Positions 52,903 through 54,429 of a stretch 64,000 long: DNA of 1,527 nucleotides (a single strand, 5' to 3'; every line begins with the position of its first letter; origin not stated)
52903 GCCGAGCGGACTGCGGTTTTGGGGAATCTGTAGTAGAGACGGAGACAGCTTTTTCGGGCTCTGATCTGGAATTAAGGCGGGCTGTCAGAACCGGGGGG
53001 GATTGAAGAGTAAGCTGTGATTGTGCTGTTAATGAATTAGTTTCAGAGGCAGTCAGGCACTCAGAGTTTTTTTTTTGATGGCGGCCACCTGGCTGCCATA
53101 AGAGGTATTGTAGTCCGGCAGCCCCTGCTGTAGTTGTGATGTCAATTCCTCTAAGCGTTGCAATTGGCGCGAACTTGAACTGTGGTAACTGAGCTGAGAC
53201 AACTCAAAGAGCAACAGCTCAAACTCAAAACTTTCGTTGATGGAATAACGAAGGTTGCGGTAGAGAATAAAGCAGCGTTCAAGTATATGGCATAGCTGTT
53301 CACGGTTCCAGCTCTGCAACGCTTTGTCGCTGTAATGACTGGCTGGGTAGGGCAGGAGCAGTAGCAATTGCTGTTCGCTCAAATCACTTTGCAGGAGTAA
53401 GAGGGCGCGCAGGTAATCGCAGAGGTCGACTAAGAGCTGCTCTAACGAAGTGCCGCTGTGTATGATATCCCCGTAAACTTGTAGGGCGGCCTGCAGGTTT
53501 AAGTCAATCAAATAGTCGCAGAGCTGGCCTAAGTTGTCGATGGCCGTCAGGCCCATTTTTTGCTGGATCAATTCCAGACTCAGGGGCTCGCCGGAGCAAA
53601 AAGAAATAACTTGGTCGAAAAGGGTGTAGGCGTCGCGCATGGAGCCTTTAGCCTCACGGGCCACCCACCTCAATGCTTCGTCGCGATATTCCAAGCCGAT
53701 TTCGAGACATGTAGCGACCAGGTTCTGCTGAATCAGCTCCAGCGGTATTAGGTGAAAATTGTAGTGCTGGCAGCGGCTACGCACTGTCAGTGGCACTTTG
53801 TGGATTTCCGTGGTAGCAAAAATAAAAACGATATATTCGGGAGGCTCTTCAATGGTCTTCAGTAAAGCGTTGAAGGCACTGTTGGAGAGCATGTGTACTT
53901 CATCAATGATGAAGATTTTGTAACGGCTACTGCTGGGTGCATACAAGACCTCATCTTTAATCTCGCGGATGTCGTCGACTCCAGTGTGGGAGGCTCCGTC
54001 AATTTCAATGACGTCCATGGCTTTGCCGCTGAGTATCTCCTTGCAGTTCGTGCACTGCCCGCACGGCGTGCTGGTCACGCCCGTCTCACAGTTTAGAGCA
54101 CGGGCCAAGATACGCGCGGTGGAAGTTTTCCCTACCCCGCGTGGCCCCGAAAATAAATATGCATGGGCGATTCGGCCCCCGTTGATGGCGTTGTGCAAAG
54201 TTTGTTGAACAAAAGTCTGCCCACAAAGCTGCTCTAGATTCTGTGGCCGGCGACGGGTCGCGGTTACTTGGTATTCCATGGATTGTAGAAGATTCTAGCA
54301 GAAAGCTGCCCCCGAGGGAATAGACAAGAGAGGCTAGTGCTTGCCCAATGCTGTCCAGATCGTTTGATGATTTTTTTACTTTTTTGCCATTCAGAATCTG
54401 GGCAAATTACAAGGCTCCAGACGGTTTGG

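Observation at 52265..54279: dnaX is interrupted at an A10 run and the tau C-terminal half continues in the -1 frame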

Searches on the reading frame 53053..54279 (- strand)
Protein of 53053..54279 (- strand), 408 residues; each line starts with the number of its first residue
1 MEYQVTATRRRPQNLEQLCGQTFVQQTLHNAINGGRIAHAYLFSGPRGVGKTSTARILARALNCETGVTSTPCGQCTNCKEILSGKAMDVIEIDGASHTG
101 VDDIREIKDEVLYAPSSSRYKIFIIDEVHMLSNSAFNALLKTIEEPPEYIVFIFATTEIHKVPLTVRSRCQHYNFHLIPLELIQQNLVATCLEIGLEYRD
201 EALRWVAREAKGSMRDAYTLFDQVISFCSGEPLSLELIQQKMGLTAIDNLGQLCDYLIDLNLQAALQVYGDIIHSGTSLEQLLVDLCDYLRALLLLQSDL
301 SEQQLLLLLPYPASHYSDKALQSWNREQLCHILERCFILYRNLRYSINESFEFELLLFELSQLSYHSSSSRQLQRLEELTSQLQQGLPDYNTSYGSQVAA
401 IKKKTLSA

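Call 8: search_protein_families(library=pfam, proteins=[window:53053-54279:-], max_evalue=0.1)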
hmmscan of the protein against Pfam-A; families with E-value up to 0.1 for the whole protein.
window:53053-54279:- (408 aa): 23 families
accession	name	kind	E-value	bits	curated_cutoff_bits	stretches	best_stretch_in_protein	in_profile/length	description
PF13177.12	DNA_pol3_delta2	-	1.4e-46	158.9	27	1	21-176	2-158/161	DNA polymerase III, delta subunit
PF00004.35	AAA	-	3.7e-13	50.5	21.2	1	42-172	2-125/131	ATPase family associated with various cellular activities (AAA)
PF22608.2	DNAX_ATPase_lid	-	8.8e-11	41.9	27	1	183-230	2-49/49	DNA polymerase III clamp loader subunit, ATPase lid domain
PF05496.18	RuvB_N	-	3.5e-09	37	27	1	11-94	2-91/159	Holliday junction DNA helicase RuvB P-loop domain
PF07728.20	AAA_5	-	1.4e-07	32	22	1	42-145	3-92/139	AAA domain (dynein-related subfamily)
PF13401.12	AAA_22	-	8.7e-06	26.5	27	1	42-144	9-109/130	AAA domain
PF13191.12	AAA_16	-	2.3e-05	25.4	32.6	1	24-88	8-78/167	AAA ATPase domain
PF12169.13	DNA_pol3_gamma3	-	0.00012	22.4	24.4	1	234-302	2-71/143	DNA polymerase III subunits gamma and tau domain III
PF06068.19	TIP49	-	0.00021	21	23.8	0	123-189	278-339/347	TIP49 P-loop domain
PF13604.12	AAA_30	-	0.00037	20.7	27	1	42-146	22-115/191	AAA domain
PF13173.12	AAA_14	-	0.00048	20.6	27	1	40-158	4-100/129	AAA domain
PF13245.12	AAA_19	-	0.00093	19.8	25.1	1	38-152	11-122/134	AAA domain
PF04851.21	ResIII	-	0.0039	17.6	22.5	0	112-145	118-152/164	Type III restriction enzyme, res subunit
PF13479.12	AAA_24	-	0.0049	17.2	27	1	43-138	7-83/195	AAA domain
PF13238.12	AAA_18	-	0.0088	16.9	29.4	1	43-83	3-32/128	AAA domain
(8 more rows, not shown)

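Call 9: search_protein_families(library=ncbifam, proteins=[window:53053-54279:-], max_evalue=0.1)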
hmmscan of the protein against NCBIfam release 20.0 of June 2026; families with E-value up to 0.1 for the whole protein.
window:53053-54279:- (408 aa): 84 families (the best 25 are shown)
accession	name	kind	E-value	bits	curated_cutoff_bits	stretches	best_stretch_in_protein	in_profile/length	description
NF005173.0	PRK06647.1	equivalog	1.7e-166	555.4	623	1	1-387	1-383/568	DNA polymerase III subunits gamma and tau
NF004046.1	PRK05563.1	equivalog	5.1e-129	431.7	400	1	11-392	10-391/567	DNA polymerase III subunit gamma/tau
TIGR02397.1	dnaX_nterm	equivalog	9.7e-126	419.8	250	1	3-360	1-354/355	DNA polymerase III subunit gamma/tau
NF011526.0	PRK14965.1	equivalog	5.6e-121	405.2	670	1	1-384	1-382/578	DNA polymerase III subunits gamma and tau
NF011512.0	PRK14950.1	equivalog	7.8e-116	388.5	593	1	1-355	1-353/585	DNA polymerase III subunits gamma and tau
NF004962.0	PRK06305.1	equivalog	9.8e-108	361.3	559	1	2-387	3-375/465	DNA polymerase III subunits gamma and tau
NF006585.0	PRK09111.1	equivalog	2.4e-106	356.8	604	1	2-293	26-321/616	DNA polymerase III subunit gamma/tau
NF005942.0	PRK07994.1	equivalog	7.4e-106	355.6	613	1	1-297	1-296/655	DNA polymerase III subunit gamma/tau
NF011510.0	PRK14948.1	equivalog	3.7e-101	339.8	593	1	3-378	5-379/640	DNA polymerase III subunit gamma/tau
NF005846.3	PRK07764.1-6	equivalog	3.5e-97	327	625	1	9-298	5-296/628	DNA polymerase III subunit gamma and tau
NF006280.0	PRK08451.1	equivalog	4.4e-95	319.5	572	1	4-296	2-291/535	DNA polymerase III subunit gamma/tau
NF011511.0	PRK14949.1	equivalog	6.3e-95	319.4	1016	1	1-297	1-296/984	DNA polymerase III subunits gamma and tau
NF011514.0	PRK14953.1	equivalog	1.8e-93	314.1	536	1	1-298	1-297/488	DNA polymerase III subunits gamma and tau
NF011531.0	PRK14971.1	equivalog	3.4e-92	310.2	685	1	2-403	3-403/614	DNA polymerase III subunit gamma/tau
NF011523.0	PRK14962.1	equivalog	5.1e-92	309.1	576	1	9-291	7-288/474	DNA polymerase III subunits gamma and tau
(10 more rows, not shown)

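Call 17: find_homologous_proteins(query=window:53053-54279:-, max_evalue=1e-60)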
Query window:53053-54279:- (408 aa): 7973 proteins with E <= 1e-60 among 8000 candidates; the best 120 are listed.
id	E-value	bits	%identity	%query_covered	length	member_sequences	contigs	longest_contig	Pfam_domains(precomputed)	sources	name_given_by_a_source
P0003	2.0e-269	911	100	100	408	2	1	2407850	PF00004.36,PF13401.13,PF22608.3,PF05496.19,PF13177.13,PF07728.21,PF13191.13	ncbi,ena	-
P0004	2.5e-220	749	82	100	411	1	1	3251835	PF12169.14,PF00004.36,PF22608.3,PF05496.19,PF13177.13,PF07728.21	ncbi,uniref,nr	ncbi:DNA polymerase III subunit gamma/tau [Candidatus Haliotispira prima]|uniref:DNA polymerase III 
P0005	7.6e-213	724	79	100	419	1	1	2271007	PF12169.14,PF00004.36,PF22608.3,PF05496.19,PF13177.13,PF07728.21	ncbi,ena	-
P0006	2.3e-212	723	83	96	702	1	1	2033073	PF12169.14,PF00004.36,PF13401.13,PF22608.3,PF05496.19,PF13177.13,PF07728.21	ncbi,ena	-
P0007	8.5e-205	698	80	95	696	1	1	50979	PF00004.36,PF22608.3,PF05496.19,PF13177.13,PF07728.21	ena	-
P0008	4.5e-199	679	77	96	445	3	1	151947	PF12169.14,PF00004.36,PF13401.13,PF22608.3,PF05496.19,PF13177.13,PF07728.21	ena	-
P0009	9.3e-194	662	76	95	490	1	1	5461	PF12169.14,PF00004.36,PF22608.3,PF05496.19,PF13177.13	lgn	-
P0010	2.0e-180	618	68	100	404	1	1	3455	PF12169.14,PF00004.36,PF13401.13,PF22608.3,PF05496.19,PF13177.13,PF07728.21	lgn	-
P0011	4.0e-164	564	67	95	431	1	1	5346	PF12169.14,PF00004.36,PF22608.3,PF05496.19,PF13177.13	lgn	-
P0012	8.3e-139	481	55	94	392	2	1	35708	PF12169.14,PF00004.36,PF22608.3,PF05496.19,PF13177.13,PF07728.21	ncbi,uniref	ncbi:DNA polymerase III subunit gamma/tau [Spirochaeta cellobiosiphila]|uniref:DNA polymerase III su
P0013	4.2e-136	472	57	95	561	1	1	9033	PF12169.14,PF00004.36,PF22608.3,PF05496.19,PF13177.13,PF07728.21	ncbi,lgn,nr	ncbi:MAG: DNA polymerase III subunit gamma/tau [Spirochaetales bacterium]|nr:DNA polymerase III subu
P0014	5.5e-135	468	56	95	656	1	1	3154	PF12169.14,PF00004.36,PF22608.3,PF05496.19,PF13177.13,PF07728.21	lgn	-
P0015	1.1e-134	467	56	94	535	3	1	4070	PF12169.14,PF13604.13,PF00004.36,PF22608.3,PF05496.19,PF13177.13,PF07728.21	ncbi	-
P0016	1.5e-134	467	57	95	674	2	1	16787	PF12169.14,PF00004.36,PF22608.3,PF05496.19,PF13177.13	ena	-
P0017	1.6e-134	467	57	95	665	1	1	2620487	PF12169.14,PF00004.36,PF22608.3,PF05496.19,PF13177.13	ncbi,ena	-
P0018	2.1e-134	466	55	95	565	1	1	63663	PF12169.14,PF00004.36,PF22608.3,PF05496.19,PF13177.13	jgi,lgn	-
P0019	2.8e-134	466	57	86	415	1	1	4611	PF12169.14,PF00004.36,PF22608.3,PF05496.19,PF13177.13,PF07728.21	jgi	-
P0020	3.2e-134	466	56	95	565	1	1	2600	PF12169.14,PF00004.36,PF22608.3,PF05496.19,PF13177.13,PF07728.21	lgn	-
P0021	4.5e-134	465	57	95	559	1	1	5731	PF12169.14,PF00004.36,PF22608.3,PF05496.19,PF13177.13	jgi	-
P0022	6.5e-134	465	56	96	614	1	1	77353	PF12169.14,PF00004.36,PF13401.13,PF22608.3,PF05496.19,PF13177.13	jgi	-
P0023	1.9e-133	463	56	94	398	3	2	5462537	PF12169.14,PF00004.36,PF22608.3,PF05496.19,PF13177.13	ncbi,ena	-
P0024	2.2e-133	463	55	95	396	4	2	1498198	PF12169.14,PF00004.36,PF22608.3,PF05496.19,PF13177.13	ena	-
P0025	2.9e-133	463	55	95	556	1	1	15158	PF12169.14,PF00004.36,PF22608.3,PF05496.19,PF13177.13,PF07728.21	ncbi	-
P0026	3.5e-133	462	55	99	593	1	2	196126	PF12169.14,PF00004.36,PF22608.3,PF05496.19,PF13177.13,PF07728.21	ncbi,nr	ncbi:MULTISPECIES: DNA polymerase III subunit gamma/tau [unclassified Oceanispirochaeta]|nr:MULTISPE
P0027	3.5e-133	462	56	94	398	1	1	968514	PF12169.14,PF00004.36,PF22608.3,PF05496.19,PF13177.13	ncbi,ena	-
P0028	3.9e-133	462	55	94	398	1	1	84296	PF12169.14,PF00004.36,PF22608.3,PF05496.19,PF13177.13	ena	-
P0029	4.6e-133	462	56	94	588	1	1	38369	PF12169.14,PF00004.36,PF22608.3,PF13177.13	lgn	-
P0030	5.7e-133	462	55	98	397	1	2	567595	PF12169.14,PF00004.36,PF22608.3,PF05496.19,PF13177.13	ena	-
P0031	6.8e-133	461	56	94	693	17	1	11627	PF12169.14,PF00004.36,PF22608.3,PF05496.19,PF13177.13,PF07728.21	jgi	jgi:DNA polymerase-3 subunit gamma/tau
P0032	6.8e-133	461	56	95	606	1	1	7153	PF12169.14,PF00004.36,PF22608.3,PF05496.19,PF13177.13,PF07728.21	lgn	-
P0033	9.2e-133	461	54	100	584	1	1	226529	PF12169.14,PF00004.36,PF22608.3,PF05496.19,PF13177.13,PF07728.21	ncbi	ncbi:MAG: DNA polymerase III subunit gamma/tau [Spirochaetaceae bacterium]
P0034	1.0e-132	461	55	95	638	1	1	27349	PF12169.14,PF00004.36,PF22608.3,PF05496.19,PF13177.13,PF07728.21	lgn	-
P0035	1.7e-132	460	54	97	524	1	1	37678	PF12169.14,PF00004.36,PF22608.3,PF13177.13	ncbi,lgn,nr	ncbi:MAG: DNA polymerase III subunit gamma/tau [Spirochaetales bacterium]|nr:DNA polymerase III subu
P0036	1.8e-132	460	55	95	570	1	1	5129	PF12169.14,PF00004.36,PF22608.3,PF05496.19,PF13177.13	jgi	-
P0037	1.9e-132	460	54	98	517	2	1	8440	PF12169.14,PF13604.13,PF00004.36,PF22608.3,PF05496.19,PF13177.13,PF07728.21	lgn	-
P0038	2.0e-132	460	54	99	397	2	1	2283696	PF13173.13,PF12169.14,PF00004.36,PF22608.3,PF05496.19,PF13177.13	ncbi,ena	-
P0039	2.0e-132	460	55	94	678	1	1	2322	PF12169.14,PF00004.36,PF22608.3,PF05496.19,PF13177.13,PF07728.21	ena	-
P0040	2.3e-132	460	55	94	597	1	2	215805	PF12169.14,PF00004.36,PF22608.3,PF05496.19,PF13177.13,PF07728.21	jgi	jgi:DNA polymerase III subunit gamma/tau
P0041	2.3e-132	460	59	86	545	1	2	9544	PF12169.14,PF00004.36,PF22608.3,PF05496.19,PF13177.13,PF07728.21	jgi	jgi:DNA polymerase-3 subunit gamma/tau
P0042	2.3e-132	460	56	95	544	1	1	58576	PF12169.14,PF00004.36,PF22608.3,PF05496.19,PF13177.13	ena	-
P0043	2.4e-132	459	59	86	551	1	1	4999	PF12169.14,PF00004.36,PF22608.3,PF05496.19,PF13177.13,PF07728.21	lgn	-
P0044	4.2e-132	459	55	94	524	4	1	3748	PF12169.14,PF00004.36,PF22608.3,PF05496.19,PF13177.13,PF07728.21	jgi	jgi:DNA polymerase III subunit gamma/tau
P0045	6.7e-132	458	55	94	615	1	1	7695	PF12169.14,PF00004.36,PF22608.3,PF05496.19,PF13177.13,PF07728.21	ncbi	-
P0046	6.9e-132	458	55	93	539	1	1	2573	PF12169.14,PF00004.36,PF22608.3,PF05496.19,PF13177.13,PF07728.21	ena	-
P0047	6.9e-132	458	56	94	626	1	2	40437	PF12169.14,PF00004.36,PF22608.3,PF13177.13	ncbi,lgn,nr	ncbi:MAG: DNA polymerase III subunit gamma/tau [Spirochaetia bacterium]|nr:DNA polymerase III subuni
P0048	7.1e-132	458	55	94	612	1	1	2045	PF12169.14,PF00004.36,PF22608.3,PF05496.19,PF13177.13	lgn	-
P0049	8.1e-132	458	55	94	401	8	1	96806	PF12169.14,PF00004.36,PF22608.3,PF05496.19,PF13177.13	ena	-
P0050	9.1e-132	458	55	94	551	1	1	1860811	PF12169.14,PF00004.36,PF22608.3,PF05496.19,PF13177.13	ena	-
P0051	1.2e-131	457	55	94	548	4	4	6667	PF12169.14,PF13604.13,PF00004.36,PF22608.3,PF05496.19,PF13177.13,PF07728.21,PF13191.13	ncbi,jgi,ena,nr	ncbi:MAG TPA: DNA polymerase III subunit gamma/tau [Spirochaetales bacterium]|nr:DNA polymerase III 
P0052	1.4e-131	457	53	97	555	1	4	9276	PF12169.14,PF00004.36,PF22608.3,PF05496.19,PF13177.13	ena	-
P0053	1.4e-131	457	56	94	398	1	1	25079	PF12169.14,PF00004.36,PF22608.3,PF05496.19,PF13177.13,PF07728.21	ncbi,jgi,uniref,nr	ncbi:DNA polymerase III subunit gamma/tau [Oceanispirochaeta sp.]|jgi:DNA polymerase-3 subunit gamma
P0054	1.4e-131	457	54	94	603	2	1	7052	PF12169.14,PF00004.36,PF22608.3,PF05496.19,PF13177.13,PF07728.21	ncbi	ncbi:MAG: DNA polymerase III subunit gamma/tau [Spirochaetota bacterium]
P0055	2.2e-131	456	55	94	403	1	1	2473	PF12169.14,PF00004.36,PF22608.3,PF05496.19,PF13177.13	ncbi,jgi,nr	ncbi:MAG: DNA polymerase III subunit gamma/tau [Spirochaetaceae bacterium]|jgi:DNA polymerase-3 subu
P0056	2.3e-131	456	56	95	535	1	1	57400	PF12169.14,PF00004.36,PF22608.3,PF05496.19,PF13177.13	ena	-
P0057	2.3e-131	456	54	96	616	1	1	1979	PF12169.14,PF00004.36,PF22608.3,PF13177.13,PF07728.21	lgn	-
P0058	2.4e-131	456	55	94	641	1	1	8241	PF12169.14,PF00004.36,PF22608.3,PF05496.19,PF13177.13,PF07728.21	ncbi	-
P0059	2.5e-131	456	55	95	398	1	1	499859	PF12169.14,PF00004.36,PF22608.3,PF05496.19,PF13177.13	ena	-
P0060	2.6e-131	456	52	100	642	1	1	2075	PF12169.14,PF00004.36,PF22608.3,PF13177.13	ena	-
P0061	2.8e-131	456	55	94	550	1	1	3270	PF12169.14,PF00004.36,PF22608.3,PF05496.19,PF13177.13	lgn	-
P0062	3.5e-131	456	56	86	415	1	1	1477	PF12169.14,PF00004.36,PF22608.3,PF05496.19,PF13177.13,PF07728.21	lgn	-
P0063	3.6e-131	456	55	95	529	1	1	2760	PF12169.14,PF00004.36,PF22608.3,PF05496.19,PF13177.13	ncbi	-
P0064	3.7e-131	456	54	95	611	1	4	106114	PF12169.14,PF00004.36,PF13401.13,PF22608.3,PF05496.19,PF13177.13,PF07728.21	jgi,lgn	jgi:DNA polymerase-3 subunit gamma/tau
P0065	3.7e-131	456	55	95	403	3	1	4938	PF12169.14,PF00004.36,PF22608.3,PF05496.19,PF13177.13,PF07728.21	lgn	-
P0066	4.9e-131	455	56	86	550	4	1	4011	PF12169.14,PF00004.36,PF22608.3,PF05496.19,PF13177.13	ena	-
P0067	5.1e-131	455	54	95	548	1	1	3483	PF12169.14,PF00004.36,PF22608.3,PF05496.19,PF13177.13,PF07728.21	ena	-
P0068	5.1e-131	455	54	94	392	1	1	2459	PF12169.14,PF00004.36,PF22608.3,PF05496.19,PF13177.13,PF07728.21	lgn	-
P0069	5.7e-131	455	55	95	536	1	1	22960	PF12169.14,PF00004.36,PF22608.3,PF05496.19,PF13177.13,PF07728.21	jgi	jgi:DNA polymerase-3 subunit gamma/tau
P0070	6.7e-131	455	54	95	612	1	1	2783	PF12169.14,PF00004.36,PF22608.3,PF05496.19,PF13177.13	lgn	-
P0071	6.9e-131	455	56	95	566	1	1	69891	PF12169.14,PF00004.36,PF22608.3,PF05496.19,PF13177.13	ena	-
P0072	7.0e-131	455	54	95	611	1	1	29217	PF12169.14,PF00004.36,PF13401.13,PF22608.3,PF05496.19,PF13177.13,PF07728.21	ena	-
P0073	8.1e-131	454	53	95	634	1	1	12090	PF12169.14,PF00004.36,PF22608.3,PF05496.19,PF13177.13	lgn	-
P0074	8.2e-131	454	56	95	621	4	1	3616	PF12169.14,PF00004.36,PF22608.3,PF13177.13,PF07728.21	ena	-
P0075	9.3e-131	454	54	95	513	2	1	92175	PF12169.14,PF00004.36,PF22608.3,PF05496.19,PF13177.13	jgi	jgi:DNA polymerase III subunit gamma/tau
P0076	9.6e-131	454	54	96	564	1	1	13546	PF12169.14,PF00004.36,PF22608.3,PF05496.19,PF13177.13,PF07728.21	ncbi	ncbi:MAG: DNA polymerase III subunit gamma/tau [Spirochaetaceae bacterium]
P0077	9.6e-131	454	54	96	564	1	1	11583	PF12169.14,PF00004.36,PF22608.3,PF05496.19,PF13177.13,PF07728.21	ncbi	ncbi:MAG: DNA polymerase III subunit gamma/tau [Spirochaetaceae bacterium]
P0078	9.6e-131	454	54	96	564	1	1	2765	PF12169.14,PF00004.36,PF22608.3,PF05496.19,PF13177.13,PF07728.21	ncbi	ncbi:MAG: DNA polymerase III subunit gamma/tau [Spirochaetaceae bacterium]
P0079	9.8e-131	454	54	96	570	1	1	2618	PF12169.14,PF00004.36,PF22608.3,PF05496.19,PF13177.13,PF07728.21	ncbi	ncbi:MAG: DNA polymerase III subunit gamma/tau, partial [Spirochaetaceae bacterium]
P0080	9.8e-131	454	54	95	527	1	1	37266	PF12169.14,PF00004.36,PF22608.3,PF05496.19,PF13177.13,PF07728.21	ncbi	-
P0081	1.0e-130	454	55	95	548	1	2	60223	PF12169.14,PF00004.36,PF22608.3,PF05496.19,PF13177.13,PF07728.21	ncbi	-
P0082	1.0e-130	454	56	90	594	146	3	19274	PF12169.14,PF00004.36,PF22608.3,PF05496.19,PF13177.13,PF07728.21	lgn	-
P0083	1.1e-130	454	52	100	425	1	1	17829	PF12169.14,PF00004.36,PF22608.3,PF05496.19,PF13177.13,PF07728.21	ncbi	-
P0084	1.5e-130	454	54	95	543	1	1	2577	PF12169.14,PF00004.36,PF22608.3,PF05496.19,PF13177.13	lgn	-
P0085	1.6e-130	453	55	95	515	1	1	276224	PF12169.14,PF00004.36,PF22608.3,PF05496.19,PF13177.13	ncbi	-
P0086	1.8e-130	453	55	86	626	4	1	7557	PF12169.14,PF00004.36,PF22608.3,PF05496.19,PF13177.13,PF07728.21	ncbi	-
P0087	1.8e-130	453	53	99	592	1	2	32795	PF12169.14,PF00004.36,PF22608.3,PF05496.19,PF13177.13,PF07728.21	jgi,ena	-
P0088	1.9e-130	453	55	95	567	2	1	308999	PF12169.14,PF00004.36,PF22608.3,PF05496.19,PF13177.13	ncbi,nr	ncbi:MAG: DNA polymerase III subunit gamma/tau [Spirochaetales bacterium]|nr:DNA polymerase III subu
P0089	1.9e-130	453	56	94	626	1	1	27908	PF12169.14,PF00004.36,PF22608.3,PF05496.19,PF13177.13,PF07728.21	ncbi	-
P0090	2.0e-130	453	55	95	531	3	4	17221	PF12169.14,PF00004.36,PF22608.3,PF05496.19,PF13177.13,PF07728.21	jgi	jgi:DNA polymerase-3 subunit gamma/tau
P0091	2.1e-130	453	55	95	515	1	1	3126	PF12169.14,PF00004.36,PF22608.3,PF05496.19,PF13177.13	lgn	-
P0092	2.2e-130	453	54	94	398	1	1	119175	PF12169.14,PF00004.36,PF22608.3,PF05496.19,PF13177.13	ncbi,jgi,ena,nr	ncbi:MAG: hypothetical protein B6241_11485 [Spirochaetaceae bacterium 4572_59]|nr:MAG: hypothetical 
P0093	2.3e-130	453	56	91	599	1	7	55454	PF12169.14,PF00004.36,PF22608.3,PF05496.19,PF13177.13,PF07728.21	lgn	-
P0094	2.5e-130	453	51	100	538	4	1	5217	PF12169.14,PF00004.36,PF22608.3,PF05496.19,PF13177.13,PF07728.21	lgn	-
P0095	2.6e-130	453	54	95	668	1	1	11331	PF12169.14,PF00004.36,PF22608.3,PF05496.19,PF13177.13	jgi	jgi:DNA polymerase III subunit gamma/tau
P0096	3.1e-130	453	52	99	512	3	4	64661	PF12169.14,PF00004.36,PF22608.3,PF05496.19,PF13177.13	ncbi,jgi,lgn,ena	jgi:DNA polymerase-3 subunit gamma/tau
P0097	3.1e-130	453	58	86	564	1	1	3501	PF12169.14,PF00004.36,PF22608.3,PF05496.19,PF13177.13,PF07728.21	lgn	-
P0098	3.2e-130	452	56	90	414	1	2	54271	PF12169.14,PF00004.36,PF22608.3,PF05496.19,PF13177.13,PF07728.21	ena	-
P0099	3.3e-130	452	53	95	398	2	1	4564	PF12169.14,PF00004.36,PF22608.3,PF05496.19,PF13177.13,PF07728.21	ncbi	-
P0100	3.4e-130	452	54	94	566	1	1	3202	PF12169.14,PF00004.36,PF22608.3,PF05496.19,PF13177.13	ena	-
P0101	3.5e-130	452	53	95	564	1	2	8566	PF13173.13,PF12169.14,PF00004.36,PF22608.3,PF05496.19,PF13177.13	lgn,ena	-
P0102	3.7e-130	452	56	90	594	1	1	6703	PF12169.14,PF00004.36,PF22608.3,PF05496.19,PF13177.13,PF07728.21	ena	-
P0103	3.7e-130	452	56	90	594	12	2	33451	PF12169.14,PF00004.36,PF22608.3,PF05496.19,PF13177.13,PF07728.21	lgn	-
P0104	4.2e-130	452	55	95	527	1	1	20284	PF12169.14,PF00004.36,PF22608.3,PF05496.19,PF13177.13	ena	-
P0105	4.3e-130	452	55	87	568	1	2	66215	PF12169.14,PF00004.36,PF22608.3,PF05496.19,PF13177.13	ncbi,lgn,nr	ncbi:MAG: DNA polymerase III subunit gamma/tau [Spirochaetales bacterium]|nr:DNA polymerase III subu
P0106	4.7e-130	452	54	94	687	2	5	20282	PF12169.14,PF00004.36,PF22608.3,PF13177.13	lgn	-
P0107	5.1e-130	452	55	86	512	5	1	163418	PF12169.14,PF00004.36,PF22608.3,PF05496.19,PF13177.13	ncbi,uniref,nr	ncbi:hypothetical protein B4O97_11640 [Marispirochaeta aestuarii]|uniref:DNA polymerase III subunit 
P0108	5.3e-130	452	52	99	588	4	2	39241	PF12169.14,PF00004.36,PF13401.13,PF22608.3,PF05496.19,PF13177.13,PF07728.21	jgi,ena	-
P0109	5.6e-130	452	54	100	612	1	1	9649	PF12169.14,PF00004.36,PF22608.3,PF05496.19,PF13177.13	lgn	-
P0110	5.7e-130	452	53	100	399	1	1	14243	PF12169.14,PF00004.36,PF22608.3,PF05496.19,PF13177.13,PF07728.21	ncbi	-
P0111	6.4e-130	451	54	95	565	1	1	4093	PF13173.13,PF12169.14,PF00004.36,PF22608.3,PF05496.19,PF13177.13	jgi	-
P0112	6.6e-130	451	53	96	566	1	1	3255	PF12169.14,PF13604.13,PF00004.36,PF22608.3,PF05496.19,PF13177.13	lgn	-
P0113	6.7e-130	451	56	95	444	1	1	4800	PF12169.14,PF00004.36,PF22608.3,PF05496.19,PF13177.13,PF07728.21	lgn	-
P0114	6.8e-130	451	53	100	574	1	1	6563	PF12169.14,PF00004.36,PF22608.3,PF05496.19,PF13177.13,PF07728.21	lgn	-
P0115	7.2e-130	451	57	89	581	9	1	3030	PF12169.14,PF00004.36,PF22608.3,PF05496.19,PF13177.13,PF07728.21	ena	-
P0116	8.2e-130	451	54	95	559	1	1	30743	PF12169.14,PF00004.36,PF22608.3,PF05496.19,PF13177.13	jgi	jgi:DNA polymerase III subunit gamma/tau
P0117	9.1e-130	451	53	95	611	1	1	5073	PF12169.14,PF00004.36,PF22608.3,PF05496.19,PF13177.13,PF07728.21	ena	-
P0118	9.7e-130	451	54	95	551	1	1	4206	PF12169.14,PF00004.36,PF22608.3,PF05496.19,PF13177.13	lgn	-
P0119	1.0e-129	451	54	93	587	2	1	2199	PF12169.14,PF00004.36,PF22608.3,PF05496.19,PF13177.13,PF07728.21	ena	-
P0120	1.0e-129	451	53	96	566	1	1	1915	PF12169.14,PF13604.13,PF00004.36,PF22608.3,PF05496.19,PF13177.13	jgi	-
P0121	1.0e-129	451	53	96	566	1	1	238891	PF12169.14,PF13604.13,PF00004.36,PF22608.3,PF05496.19,PF13177.13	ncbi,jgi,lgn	-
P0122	1.1e-129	451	54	100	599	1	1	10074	PF12169.14,PF00004.36,PF22608.3,PF13177.13,PF07728.21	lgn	-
